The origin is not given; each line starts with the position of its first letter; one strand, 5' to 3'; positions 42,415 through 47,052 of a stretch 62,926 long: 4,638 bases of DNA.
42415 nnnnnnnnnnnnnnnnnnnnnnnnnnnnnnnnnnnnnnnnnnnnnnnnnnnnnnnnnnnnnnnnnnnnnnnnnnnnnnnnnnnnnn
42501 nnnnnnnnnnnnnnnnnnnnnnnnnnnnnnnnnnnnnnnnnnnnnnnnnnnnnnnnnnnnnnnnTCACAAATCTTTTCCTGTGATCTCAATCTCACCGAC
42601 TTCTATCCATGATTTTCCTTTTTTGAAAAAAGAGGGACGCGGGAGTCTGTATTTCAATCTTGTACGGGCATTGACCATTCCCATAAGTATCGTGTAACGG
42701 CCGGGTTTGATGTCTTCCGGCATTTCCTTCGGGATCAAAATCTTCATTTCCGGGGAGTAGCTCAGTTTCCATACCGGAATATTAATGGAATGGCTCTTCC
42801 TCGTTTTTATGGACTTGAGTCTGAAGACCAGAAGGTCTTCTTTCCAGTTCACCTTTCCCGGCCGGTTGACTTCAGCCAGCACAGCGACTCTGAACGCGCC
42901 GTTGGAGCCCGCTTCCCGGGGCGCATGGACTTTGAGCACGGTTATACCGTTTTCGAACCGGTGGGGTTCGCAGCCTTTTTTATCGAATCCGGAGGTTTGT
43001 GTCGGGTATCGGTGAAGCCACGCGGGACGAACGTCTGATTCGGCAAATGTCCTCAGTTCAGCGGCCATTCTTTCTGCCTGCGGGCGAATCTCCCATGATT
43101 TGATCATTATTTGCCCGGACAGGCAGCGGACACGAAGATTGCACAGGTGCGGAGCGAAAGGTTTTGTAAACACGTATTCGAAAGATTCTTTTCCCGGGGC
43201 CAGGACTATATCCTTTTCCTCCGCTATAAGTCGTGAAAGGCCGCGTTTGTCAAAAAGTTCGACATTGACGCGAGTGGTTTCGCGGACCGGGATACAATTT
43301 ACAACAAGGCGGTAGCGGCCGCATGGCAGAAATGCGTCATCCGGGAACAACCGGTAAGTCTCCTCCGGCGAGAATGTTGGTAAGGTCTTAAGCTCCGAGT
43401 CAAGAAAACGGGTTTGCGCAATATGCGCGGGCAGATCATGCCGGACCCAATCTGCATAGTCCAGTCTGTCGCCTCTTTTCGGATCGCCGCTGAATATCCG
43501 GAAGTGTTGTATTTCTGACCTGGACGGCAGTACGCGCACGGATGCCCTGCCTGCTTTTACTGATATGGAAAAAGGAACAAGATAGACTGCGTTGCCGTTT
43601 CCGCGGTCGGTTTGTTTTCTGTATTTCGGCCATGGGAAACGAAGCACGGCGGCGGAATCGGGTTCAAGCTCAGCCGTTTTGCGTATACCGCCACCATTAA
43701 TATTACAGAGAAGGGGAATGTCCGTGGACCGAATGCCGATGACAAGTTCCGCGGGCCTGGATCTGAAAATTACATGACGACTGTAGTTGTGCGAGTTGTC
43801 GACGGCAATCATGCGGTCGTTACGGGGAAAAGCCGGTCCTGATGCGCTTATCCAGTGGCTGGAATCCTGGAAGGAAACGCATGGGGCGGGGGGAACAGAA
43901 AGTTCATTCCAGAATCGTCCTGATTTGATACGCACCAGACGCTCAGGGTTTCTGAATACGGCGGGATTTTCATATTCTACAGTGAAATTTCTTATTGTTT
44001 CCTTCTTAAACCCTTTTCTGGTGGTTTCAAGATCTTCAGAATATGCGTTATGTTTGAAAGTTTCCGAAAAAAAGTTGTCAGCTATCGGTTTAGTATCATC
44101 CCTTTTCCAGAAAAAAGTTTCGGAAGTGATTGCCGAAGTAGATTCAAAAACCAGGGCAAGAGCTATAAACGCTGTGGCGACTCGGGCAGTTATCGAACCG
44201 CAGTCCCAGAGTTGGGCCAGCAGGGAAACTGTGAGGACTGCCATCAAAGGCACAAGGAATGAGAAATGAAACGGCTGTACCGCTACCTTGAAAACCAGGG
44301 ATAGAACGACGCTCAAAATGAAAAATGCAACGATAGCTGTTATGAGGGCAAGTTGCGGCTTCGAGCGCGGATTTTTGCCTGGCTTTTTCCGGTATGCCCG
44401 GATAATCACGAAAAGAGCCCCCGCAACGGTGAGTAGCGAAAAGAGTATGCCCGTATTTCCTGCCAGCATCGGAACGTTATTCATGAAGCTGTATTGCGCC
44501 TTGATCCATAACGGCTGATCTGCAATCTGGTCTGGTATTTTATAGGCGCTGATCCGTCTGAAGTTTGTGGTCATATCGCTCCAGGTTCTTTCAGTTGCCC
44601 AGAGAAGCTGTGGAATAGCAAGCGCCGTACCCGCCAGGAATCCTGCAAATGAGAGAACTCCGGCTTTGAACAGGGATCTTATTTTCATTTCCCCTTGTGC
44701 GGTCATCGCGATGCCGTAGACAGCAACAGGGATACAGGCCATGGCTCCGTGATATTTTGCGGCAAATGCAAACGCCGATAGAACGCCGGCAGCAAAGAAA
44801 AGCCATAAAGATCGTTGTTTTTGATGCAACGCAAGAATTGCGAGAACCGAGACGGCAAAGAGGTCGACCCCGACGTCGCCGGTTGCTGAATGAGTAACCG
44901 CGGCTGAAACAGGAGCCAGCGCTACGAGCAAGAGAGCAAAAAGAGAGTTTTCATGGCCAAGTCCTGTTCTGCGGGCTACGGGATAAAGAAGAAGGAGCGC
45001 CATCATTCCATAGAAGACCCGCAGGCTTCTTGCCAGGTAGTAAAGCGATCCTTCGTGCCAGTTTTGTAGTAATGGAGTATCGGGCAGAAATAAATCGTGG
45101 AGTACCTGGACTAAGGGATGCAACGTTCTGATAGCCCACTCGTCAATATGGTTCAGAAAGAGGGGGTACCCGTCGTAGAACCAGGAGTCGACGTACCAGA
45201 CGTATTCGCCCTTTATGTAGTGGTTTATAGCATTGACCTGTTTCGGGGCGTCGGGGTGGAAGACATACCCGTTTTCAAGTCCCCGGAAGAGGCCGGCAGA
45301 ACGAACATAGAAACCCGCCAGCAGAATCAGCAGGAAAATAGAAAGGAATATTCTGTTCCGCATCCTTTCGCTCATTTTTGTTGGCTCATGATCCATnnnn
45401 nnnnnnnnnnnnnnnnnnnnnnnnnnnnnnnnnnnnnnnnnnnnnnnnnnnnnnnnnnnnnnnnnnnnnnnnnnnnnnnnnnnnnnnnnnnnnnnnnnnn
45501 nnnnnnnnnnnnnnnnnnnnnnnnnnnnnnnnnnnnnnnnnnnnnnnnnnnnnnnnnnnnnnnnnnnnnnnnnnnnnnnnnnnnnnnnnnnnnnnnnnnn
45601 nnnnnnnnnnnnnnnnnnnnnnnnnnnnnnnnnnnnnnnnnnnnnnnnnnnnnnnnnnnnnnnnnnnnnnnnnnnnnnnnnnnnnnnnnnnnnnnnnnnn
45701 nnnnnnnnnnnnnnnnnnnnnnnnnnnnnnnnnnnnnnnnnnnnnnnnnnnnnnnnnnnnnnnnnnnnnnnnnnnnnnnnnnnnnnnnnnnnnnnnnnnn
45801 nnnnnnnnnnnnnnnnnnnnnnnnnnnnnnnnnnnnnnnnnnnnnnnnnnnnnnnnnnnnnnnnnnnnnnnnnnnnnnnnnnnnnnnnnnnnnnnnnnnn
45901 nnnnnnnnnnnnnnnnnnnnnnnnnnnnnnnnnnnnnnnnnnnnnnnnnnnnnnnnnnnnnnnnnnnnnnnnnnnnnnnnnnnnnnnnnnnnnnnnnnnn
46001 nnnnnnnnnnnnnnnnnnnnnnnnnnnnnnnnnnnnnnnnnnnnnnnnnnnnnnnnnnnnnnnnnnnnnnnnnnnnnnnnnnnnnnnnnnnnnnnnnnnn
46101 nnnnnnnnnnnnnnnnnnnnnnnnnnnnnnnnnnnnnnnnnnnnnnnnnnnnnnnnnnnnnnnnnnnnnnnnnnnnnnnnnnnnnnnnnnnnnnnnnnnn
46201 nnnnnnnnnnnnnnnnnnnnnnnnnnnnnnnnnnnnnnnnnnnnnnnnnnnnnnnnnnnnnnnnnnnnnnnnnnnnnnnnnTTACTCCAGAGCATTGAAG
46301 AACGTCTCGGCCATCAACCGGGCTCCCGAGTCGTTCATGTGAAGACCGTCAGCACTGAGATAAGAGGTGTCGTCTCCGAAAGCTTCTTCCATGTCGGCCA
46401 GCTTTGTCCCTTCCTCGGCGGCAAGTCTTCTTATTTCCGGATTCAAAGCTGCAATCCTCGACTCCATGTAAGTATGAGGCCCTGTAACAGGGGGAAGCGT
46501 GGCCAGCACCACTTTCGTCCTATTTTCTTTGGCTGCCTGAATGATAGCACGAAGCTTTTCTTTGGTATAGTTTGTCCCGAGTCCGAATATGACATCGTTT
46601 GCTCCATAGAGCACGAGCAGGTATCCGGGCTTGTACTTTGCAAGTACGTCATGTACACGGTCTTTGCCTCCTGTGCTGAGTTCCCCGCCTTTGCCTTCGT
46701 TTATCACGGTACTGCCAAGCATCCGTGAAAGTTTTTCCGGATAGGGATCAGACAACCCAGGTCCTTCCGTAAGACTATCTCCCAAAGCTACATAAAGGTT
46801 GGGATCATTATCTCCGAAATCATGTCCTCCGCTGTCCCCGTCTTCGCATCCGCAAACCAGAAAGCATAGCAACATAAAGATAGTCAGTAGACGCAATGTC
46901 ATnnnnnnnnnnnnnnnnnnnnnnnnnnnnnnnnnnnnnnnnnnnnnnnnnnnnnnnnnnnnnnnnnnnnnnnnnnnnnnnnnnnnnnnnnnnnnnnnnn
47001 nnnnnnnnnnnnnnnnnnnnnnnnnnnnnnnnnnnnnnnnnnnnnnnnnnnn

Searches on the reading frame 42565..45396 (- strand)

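Call 18: search_protein_families(library=pfam, proteins=[window:42565-45396:-], max_evalue=0.00001)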
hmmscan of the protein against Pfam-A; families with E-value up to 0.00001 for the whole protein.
window:42565-45396:- (943 aa): 1 family
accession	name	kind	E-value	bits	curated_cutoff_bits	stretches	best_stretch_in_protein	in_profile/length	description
PF13231.12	PMT_2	-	1e-06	29.5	26.1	1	127-266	29-160/160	Dolichyl-phosphate-mannose-protein mannosyltransferase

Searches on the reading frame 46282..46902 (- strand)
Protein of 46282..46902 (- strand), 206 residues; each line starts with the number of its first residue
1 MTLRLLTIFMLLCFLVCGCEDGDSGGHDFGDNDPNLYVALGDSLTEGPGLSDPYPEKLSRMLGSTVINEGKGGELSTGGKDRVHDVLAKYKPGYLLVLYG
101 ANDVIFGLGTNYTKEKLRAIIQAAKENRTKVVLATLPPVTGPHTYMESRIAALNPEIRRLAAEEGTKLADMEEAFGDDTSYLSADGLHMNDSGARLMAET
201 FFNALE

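Call 18: search_protein_families(library=pfam, proteins=[window:46282-46902:-], max_evalue=0.00001)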
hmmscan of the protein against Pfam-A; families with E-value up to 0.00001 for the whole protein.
window:46282-46902:- (206 aa): 3 families
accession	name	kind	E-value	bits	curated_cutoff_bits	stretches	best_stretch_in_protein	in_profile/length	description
PF13472.12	Lipase_GDSL_2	-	2.9e-27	96.8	32.9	1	39-196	1-178/178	GDSL-like Lipase/Acylhydrolase family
PF00657.28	Lipase_GDSL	-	3.2e-13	50.7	23.6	1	37-200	1-207/208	GDSL-like Lipase/Acylhydrolase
PF04311.20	DUF459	-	1.6e-07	31.3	27.2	0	82-199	50-192/197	Protein of unknown function (DUF459)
